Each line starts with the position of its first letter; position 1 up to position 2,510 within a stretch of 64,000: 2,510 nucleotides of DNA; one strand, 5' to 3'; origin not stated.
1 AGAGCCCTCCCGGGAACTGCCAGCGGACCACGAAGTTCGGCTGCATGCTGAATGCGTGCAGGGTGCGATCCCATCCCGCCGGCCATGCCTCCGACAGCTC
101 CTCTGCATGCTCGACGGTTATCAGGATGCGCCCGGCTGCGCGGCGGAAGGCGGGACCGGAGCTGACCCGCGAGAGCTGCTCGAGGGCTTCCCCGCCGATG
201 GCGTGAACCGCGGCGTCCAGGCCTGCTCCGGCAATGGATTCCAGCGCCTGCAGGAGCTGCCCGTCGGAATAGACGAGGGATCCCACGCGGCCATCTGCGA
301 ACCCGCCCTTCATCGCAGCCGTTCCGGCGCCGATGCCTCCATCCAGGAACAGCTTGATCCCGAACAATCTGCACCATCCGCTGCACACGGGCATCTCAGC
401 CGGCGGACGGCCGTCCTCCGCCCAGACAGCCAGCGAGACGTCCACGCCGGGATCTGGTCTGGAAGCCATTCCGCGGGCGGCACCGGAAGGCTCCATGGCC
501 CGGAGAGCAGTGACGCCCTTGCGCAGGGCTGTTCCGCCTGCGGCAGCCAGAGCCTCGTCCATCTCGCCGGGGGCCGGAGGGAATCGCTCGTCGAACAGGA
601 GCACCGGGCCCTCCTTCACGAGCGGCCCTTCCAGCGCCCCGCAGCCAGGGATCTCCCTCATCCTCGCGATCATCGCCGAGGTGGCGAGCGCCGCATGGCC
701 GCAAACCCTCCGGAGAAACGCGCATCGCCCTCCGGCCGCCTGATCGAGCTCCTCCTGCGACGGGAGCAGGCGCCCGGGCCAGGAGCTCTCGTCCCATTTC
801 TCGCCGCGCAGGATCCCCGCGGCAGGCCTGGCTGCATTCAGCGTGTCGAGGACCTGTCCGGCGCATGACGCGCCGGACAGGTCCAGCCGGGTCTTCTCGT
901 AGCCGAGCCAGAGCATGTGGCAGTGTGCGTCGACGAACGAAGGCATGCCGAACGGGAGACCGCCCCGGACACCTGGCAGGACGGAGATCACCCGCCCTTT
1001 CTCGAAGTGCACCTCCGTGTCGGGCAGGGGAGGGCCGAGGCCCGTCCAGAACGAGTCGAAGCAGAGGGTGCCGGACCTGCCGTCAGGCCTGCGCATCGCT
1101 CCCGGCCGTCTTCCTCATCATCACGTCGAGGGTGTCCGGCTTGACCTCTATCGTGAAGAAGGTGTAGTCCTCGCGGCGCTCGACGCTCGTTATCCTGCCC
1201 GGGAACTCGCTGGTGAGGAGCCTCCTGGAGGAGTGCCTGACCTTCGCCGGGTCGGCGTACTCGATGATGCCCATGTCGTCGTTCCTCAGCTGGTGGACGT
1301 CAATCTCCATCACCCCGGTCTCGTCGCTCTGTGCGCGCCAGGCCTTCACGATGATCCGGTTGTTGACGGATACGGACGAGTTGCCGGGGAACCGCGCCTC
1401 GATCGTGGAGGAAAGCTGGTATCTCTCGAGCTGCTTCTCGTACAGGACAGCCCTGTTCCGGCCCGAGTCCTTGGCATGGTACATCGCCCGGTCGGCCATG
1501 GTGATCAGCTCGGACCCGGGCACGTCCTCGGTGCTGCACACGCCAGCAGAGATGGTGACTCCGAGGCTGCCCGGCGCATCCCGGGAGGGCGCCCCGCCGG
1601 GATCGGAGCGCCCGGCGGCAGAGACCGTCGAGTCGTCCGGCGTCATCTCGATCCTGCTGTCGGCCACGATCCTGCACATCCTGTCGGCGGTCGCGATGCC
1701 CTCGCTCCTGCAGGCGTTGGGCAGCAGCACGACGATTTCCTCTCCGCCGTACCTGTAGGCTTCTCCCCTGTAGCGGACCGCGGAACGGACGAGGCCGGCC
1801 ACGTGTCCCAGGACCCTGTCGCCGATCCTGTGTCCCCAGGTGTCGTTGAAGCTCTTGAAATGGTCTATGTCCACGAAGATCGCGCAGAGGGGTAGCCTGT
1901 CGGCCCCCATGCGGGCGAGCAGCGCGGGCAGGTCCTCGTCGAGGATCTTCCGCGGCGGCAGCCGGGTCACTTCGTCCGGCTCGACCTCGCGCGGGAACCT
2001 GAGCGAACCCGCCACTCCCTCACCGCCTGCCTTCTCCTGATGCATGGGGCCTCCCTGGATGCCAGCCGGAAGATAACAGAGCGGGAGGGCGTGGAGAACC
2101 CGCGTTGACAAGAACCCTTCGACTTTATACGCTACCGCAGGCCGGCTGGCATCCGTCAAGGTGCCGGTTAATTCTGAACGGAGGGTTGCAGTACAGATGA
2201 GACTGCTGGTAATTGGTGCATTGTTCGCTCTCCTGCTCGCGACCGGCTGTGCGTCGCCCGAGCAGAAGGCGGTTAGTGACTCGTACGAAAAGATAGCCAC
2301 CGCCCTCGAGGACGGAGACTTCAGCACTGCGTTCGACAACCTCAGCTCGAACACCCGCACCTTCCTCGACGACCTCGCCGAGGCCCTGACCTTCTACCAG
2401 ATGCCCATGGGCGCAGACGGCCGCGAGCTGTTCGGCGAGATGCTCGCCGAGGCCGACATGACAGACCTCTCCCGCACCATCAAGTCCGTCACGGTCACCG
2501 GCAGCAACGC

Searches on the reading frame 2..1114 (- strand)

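Call 30: search_protein_families(library=pfam, proteins=[window:2-1114:-], max_evalue=0.001)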
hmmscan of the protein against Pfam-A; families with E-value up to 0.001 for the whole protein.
window:2-1114:- (371 aa): 1 family
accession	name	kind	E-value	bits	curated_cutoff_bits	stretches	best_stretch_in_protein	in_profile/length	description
PF07969.17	Amidohydro_3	-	5.2e-24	86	29.7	1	57-314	11-291/472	Amidohydrolase family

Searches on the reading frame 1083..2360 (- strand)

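Call 30: search_protein_families(library=pfam, proteins=[window:1083-2360:-], max_evalue=0.001)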
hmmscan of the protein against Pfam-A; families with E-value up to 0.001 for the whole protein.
window:1083-2360:- (425 aa): 1 family
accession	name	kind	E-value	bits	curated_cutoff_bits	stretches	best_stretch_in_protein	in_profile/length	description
PF00990.26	GGDEF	-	1.2e-32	113.3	23.8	2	129-241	4-116/161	Diguanylate cyclase, GGDEF domain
